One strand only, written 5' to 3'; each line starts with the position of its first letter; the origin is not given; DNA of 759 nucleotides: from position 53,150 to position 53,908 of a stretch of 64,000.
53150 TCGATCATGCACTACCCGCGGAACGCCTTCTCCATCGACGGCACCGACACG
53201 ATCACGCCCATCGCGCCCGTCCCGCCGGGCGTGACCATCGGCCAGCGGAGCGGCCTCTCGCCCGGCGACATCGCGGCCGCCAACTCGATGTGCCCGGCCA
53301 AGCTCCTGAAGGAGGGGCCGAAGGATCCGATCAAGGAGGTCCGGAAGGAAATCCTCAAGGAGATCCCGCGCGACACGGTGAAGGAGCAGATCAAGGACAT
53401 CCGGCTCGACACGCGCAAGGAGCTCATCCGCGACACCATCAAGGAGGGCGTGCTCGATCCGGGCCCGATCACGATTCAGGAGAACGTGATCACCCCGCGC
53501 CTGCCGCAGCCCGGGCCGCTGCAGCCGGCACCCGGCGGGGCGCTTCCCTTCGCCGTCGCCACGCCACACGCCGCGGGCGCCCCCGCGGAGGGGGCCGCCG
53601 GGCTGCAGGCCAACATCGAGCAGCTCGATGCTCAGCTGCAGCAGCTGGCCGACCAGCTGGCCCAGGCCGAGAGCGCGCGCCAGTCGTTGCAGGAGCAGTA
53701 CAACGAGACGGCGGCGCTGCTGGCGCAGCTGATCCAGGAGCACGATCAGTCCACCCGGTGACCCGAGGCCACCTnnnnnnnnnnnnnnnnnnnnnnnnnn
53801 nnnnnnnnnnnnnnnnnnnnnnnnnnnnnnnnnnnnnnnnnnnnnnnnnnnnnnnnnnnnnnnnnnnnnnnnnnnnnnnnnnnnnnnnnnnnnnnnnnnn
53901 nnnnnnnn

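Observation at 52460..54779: Astacin-type protease translationally linked to a graspetide-type ATP-grasp ligase, with no separate precursor gene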

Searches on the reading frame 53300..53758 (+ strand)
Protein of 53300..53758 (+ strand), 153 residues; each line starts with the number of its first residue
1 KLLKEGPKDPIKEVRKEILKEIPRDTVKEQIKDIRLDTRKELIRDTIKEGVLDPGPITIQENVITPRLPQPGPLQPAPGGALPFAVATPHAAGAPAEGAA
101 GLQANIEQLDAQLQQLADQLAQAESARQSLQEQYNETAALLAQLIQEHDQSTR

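Call 26: find_homologous_proteins(query=window:53300-53758:+, max_evalue=0.01)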
Query seq(153 aa) (153 aa): 13 proteins with E <= 0.01 among 562 candidates.
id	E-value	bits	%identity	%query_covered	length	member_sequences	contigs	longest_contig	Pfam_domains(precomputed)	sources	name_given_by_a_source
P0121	1.5e-47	179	64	99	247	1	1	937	PF01400.32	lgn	-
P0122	1.1e-42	163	61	98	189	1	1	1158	-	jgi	jgi:hypothetical protein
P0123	1.1e-42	163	63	97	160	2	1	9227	-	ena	-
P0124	1.4e-40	157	59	100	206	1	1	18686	-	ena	-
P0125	4.4e-38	148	66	94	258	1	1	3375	PF01400.32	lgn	-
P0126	1.2e-35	141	64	88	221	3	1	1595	PF01400.32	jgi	jgi:hypothetical protein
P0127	5.2e-32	129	60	85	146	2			-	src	-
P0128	1.2e-24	105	47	90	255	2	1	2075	PF01400.32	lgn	-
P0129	3.0e-14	71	59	50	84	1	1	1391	-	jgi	jgi:hypothetical protein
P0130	1.8e-13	69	40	90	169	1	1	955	-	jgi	jgi:hypothetical protein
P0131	2.3e-13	68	74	35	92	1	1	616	-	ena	-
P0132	1.6e-10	59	37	78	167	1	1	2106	-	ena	-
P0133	7.1e-8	51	48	56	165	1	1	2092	-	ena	-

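Call 28: find_encoding_contigs(protein=P0124, flank=5000, max_places=2)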
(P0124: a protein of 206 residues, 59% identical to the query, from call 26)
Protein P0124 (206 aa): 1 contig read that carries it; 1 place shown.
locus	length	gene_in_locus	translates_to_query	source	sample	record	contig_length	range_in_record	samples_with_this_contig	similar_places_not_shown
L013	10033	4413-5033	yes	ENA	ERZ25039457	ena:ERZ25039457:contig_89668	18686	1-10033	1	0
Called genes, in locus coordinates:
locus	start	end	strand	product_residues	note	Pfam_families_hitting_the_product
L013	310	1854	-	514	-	PF07519:Tannase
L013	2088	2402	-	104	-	-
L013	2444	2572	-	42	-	-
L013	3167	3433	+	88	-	-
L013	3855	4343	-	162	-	-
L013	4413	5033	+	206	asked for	-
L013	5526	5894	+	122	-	-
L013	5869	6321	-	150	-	-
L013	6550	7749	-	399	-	-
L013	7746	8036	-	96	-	-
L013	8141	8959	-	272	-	PF13175:AAA_15 (weak), PF13476:AAA_23 (weak)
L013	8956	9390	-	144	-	-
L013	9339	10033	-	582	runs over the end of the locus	PF13289:SIR2_2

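Call 29: find_encoding_contigs(protein=P0123, flank=5000, max_places=2)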
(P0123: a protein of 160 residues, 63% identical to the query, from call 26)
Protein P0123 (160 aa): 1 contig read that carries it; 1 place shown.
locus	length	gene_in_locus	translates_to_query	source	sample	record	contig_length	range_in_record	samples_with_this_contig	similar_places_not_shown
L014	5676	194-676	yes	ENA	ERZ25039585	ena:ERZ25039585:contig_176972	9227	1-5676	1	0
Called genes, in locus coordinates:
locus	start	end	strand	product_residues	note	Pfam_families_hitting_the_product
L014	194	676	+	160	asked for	-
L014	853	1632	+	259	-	PF08443:RimK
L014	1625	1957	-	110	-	-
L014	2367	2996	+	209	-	PF00440:TetR_N, PF13305:TetR_C_33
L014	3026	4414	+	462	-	PF02321:OEP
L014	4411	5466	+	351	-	PF25917:BSH_RND (weak), PF25973:BSH_CzcB (weak), PF25919:BSH_CusB (weak), PF25954:Beta-barrel_RND_2, PF25967:RND-MFP_C (weak), PF25989:YknX_C (weak)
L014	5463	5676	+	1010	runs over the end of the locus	PF00873:ACR_tran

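Call 44: search_protein_representatives(alignment_id=A3)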
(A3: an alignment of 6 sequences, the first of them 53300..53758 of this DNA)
Query: 6 sequences, 160 profile positions. Proteins with E-value up to 0.001 (for the whole library): 149; up to 1e-10: 60; up to 1e-30: 7. The best 149 are listed.
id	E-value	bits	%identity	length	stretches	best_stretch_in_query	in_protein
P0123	1.1e-79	282.3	-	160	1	1-159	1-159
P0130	1.6e-63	229.7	-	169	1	2-159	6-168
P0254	3.0e-43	163.8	-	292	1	9-158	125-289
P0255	9.7e-43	162.2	-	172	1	4-159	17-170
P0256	3.3e-41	157.2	-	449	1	6-158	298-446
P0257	1.3e-39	152.0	-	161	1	5-159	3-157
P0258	2.3e-32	128.5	-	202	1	4-157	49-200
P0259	1.5e-28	116.0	-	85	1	75-159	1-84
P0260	7.4e-27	110.5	-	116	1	45-157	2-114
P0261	3.8e-26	108.2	-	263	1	15-159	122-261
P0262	5.1e-26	107.8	-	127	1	32-157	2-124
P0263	1.1e-24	103.4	-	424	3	4-92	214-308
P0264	1.4e-24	103.1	-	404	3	12-93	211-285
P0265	3.3e-24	101.9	-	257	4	11-109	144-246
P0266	2.8e-23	98.9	-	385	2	79-159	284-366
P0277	1.6e-17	80.2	-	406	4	20-107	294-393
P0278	3.1e-17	79.3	-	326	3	3-55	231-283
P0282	7.5e-16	74.8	-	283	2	18-118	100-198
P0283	1.1e-15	74.3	-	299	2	9-70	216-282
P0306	9.8e-12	61.4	-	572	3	5-112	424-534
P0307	1.5e-11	60.7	-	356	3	3-106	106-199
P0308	4.3e-11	59.3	-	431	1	3-125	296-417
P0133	2.3e-10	56.9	-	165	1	20-110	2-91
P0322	5.7e-09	52.4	-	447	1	2-128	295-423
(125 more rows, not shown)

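Call 47: find_encoding_contigs(protein=P0277, flank=5000, max_places=2)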
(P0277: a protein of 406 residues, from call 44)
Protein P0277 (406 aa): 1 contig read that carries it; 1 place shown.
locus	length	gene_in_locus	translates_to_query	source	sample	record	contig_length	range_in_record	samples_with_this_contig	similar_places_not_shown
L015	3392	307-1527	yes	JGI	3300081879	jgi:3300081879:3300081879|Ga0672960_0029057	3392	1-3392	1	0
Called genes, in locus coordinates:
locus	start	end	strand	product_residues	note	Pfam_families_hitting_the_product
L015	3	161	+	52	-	?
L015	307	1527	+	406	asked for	-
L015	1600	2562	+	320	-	PF21068:ATPgraspMvdD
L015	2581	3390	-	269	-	?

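Call 49: find_encoding_contigs(protein=P0306, flank=5000, max_places=2)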
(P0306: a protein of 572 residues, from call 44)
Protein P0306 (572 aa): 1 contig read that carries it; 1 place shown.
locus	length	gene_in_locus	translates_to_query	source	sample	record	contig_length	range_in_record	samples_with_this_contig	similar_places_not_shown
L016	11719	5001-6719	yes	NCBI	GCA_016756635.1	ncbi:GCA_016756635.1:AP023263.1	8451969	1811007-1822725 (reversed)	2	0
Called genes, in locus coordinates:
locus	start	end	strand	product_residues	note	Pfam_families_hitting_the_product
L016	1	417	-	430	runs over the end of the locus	PF13356:Arm-DNA-bind_3, PF00589:Phage_integrase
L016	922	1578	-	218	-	PF01047:MarR (weak), PF12802:MarR_2, PF13412:HTH_24 (faint), PF09339:HTH_IclR (weak)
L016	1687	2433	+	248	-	-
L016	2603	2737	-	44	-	-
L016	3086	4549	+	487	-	PF04389:Peptidase_M28, PF01546:Peptidase_M20 (weak)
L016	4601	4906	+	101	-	-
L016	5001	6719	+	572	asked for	PF05572:Peptidase_M43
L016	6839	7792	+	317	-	PF21068:ATPgraspMvdD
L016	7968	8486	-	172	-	PF01625:PMSR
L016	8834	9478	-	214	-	PF02525:Flavodoxin_2, PF03358:FMN_red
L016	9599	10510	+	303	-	PF00126:HTH_1, PF03466:LysR_substrate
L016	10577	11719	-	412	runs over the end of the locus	PF07690:MFS_1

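Call 50: find_encoding_contigs(protein=P0308, flank=5000, max_places=2)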
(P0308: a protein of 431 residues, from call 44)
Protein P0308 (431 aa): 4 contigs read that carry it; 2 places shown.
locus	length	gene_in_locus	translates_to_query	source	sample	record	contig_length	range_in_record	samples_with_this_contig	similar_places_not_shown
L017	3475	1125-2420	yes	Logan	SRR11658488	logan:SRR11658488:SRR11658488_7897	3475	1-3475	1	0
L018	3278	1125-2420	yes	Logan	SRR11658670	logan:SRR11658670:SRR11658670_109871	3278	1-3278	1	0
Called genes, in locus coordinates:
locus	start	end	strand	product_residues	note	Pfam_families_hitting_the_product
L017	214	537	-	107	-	-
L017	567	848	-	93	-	-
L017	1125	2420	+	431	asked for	-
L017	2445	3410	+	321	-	PF21068:ATPgraspMvdD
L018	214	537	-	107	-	-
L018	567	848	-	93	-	-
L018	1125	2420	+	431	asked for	-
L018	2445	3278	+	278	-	?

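Call 51: find_encoding_contigs(protein=P0283, flank=5000, max_places=2)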
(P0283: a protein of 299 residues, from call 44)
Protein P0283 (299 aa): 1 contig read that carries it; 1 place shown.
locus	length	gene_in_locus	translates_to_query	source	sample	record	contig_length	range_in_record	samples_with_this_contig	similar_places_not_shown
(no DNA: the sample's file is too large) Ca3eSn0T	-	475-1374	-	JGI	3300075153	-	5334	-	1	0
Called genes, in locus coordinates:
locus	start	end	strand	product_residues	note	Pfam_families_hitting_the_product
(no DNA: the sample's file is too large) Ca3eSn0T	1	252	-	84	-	?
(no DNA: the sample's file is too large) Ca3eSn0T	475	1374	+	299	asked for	-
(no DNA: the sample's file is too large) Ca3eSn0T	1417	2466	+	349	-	PF21068:ATPgraspMvdD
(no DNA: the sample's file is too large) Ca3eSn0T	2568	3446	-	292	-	PF00892:EamA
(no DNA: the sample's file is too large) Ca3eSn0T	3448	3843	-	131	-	PF21631:A9CJY8-like_N, PF13840:ACT_7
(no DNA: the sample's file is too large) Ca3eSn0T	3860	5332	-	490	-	?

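Call 56: search_protein_families(library=pfam, proteins=[P0277, P0308, P0306, P0278, P0322, P0282, P0307, P0264, L015:1600-2562:+, L016:6839-7792:+], max_evalue=0.01)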
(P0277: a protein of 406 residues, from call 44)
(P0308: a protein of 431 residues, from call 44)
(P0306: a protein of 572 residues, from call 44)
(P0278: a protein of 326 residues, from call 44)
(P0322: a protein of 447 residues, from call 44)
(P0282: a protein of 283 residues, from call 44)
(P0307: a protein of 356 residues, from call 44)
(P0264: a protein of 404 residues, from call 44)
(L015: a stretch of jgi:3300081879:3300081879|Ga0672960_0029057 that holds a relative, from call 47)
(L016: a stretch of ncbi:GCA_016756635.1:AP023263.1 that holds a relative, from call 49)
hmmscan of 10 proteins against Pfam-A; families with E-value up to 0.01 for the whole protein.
P0277 (406 aa): 0 families

P0308 (431 aa): 0 families

P0306 (572 aa): 1 family
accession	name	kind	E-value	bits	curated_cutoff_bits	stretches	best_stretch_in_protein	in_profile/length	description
PF05572.19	Peptidase_M43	-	3.4e-16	60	23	1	153-296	10-152/152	Pregnancy-associated plasma protein-A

P0278 (326 aa): 2 families
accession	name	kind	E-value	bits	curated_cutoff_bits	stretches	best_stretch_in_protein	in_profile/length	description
PF25734.1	RelB_like_antitoxin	-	0.0015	18.7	27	0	249-290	10-42/43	Putative antitoxin family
PF19135.5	DUF5818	-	0.0098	15.9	27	0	34-63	1-29/57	Protein of unknown function (DUF5818)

P0322 (447 aa): 1 family
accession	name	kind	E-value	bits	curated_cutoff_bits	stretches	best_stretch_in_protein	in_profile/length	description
PF01400.30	Astacin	-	1.6e-48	165.4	22.5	1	108-288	1-185/189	Astacin (Peptidase family M12A)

P0282 (283 aa): 1 family
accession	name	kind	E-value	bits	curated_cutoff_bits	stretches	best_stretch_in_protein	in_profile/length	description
PF25734.1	RelB_like_antitoxin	-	0.0048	17.1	27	0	221-255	6-39/43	Putative antitoxin family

P0307 (356 aa): 0 families

P0264 (404 aa): 0 families

L015:1600-2562:+ (320 aa): 2 families
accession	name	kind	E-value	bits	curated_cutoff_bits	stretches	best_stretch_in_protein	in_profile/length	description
PF21068.3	ATPgraspMvdD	-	2.6e-10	40.8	27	1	2-119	2-119/121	MvdD pre-ATP grasp domain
PF08443.16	RimK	-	0.0041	17.2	21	1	124-307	2-186/188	RimK-like ATP-grasp domain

L016:6839-7792:+ (317 aa): 3 families
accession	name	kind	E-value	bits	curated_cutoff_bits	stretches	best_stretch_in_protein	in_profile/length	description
PF21068.3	ATPgraspMvdD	-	5.8e-12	46.2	27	1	2-114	2-118/121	MvdD pre-ATP grasp domain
PF08443.16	RimK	-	6e-05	23.2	21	1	122-302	4-184/188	RimK-like ATP-grasp domain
PF18299.6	R2K_2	-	0.0029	17.9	26.2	1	188-284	50-131/147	ATP-grasp domain, R2K clade family 2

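Call 61: search_protein_families(library=pfam, alignment_id=A6, max_evalue=0.0001)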
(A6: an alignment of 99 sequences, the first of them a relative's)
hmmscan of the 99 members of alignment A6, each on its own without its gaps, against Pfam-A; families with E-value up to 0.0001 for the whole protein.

A. member 1, P0254 (292 aa): 1 family
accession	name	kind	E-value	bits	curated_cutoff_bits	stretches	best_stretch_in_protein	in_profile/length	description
PF01400.30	Astacin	-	1.8e-35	122.8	22.5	1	1-119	61-185/189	Astacin (Peptidase family M12A)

B. families by the number of members that match (of 99 scanned): 30 families (the first 25 are shown)
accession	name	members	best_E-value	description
PF01400.30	Astacin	16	4.6e-50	Astacin (Peptidase family M12A)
PF20530.3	DUF6745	3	4.9e-11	Domain of unknown function (DUF6745)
PF03448.22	MgtE_N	3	1.1e-10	MgtE intracellular N domain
PF05572.19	Peptidase_M43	2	3.4e-16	Pregnancy-associated plasma protein-A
PF04286.17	DUF445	2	1.2e-07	Protein of unknown function (DUF445)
PF05003.17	DUF668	2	1.5e-07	Protein of unknown function (DUF668)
PF24930.1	DUF7750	2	1.1e-06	Domain of unknown function (DUF7750)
PF00535.33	Glycos_transf_2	1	2e-47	Glycosyl transferase family 2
PF01011.28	PQQ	1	6e-45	Glucose/ethanol/alcohol dehydrogenase, beta-propeller domain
PF10816.13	DUF2760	1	1.5e-40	Domain of unknown function (DUF2760)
PF00264.25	Tyrosinase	1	9.4e-24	Common central domain of tyrosinase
PF13360.13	PQQ_2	1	1.1e-20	Outer membrane protein assembly factor BamB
PF02120.21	Flg_hook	1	2.8e-17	Flagellar hook-length control protein FliK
PF04886.17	PT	1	8.1e-16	PT disordered repeat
PF13529.12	Peptidase_C39_2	1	9.4e-13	Peptidase_C39 like family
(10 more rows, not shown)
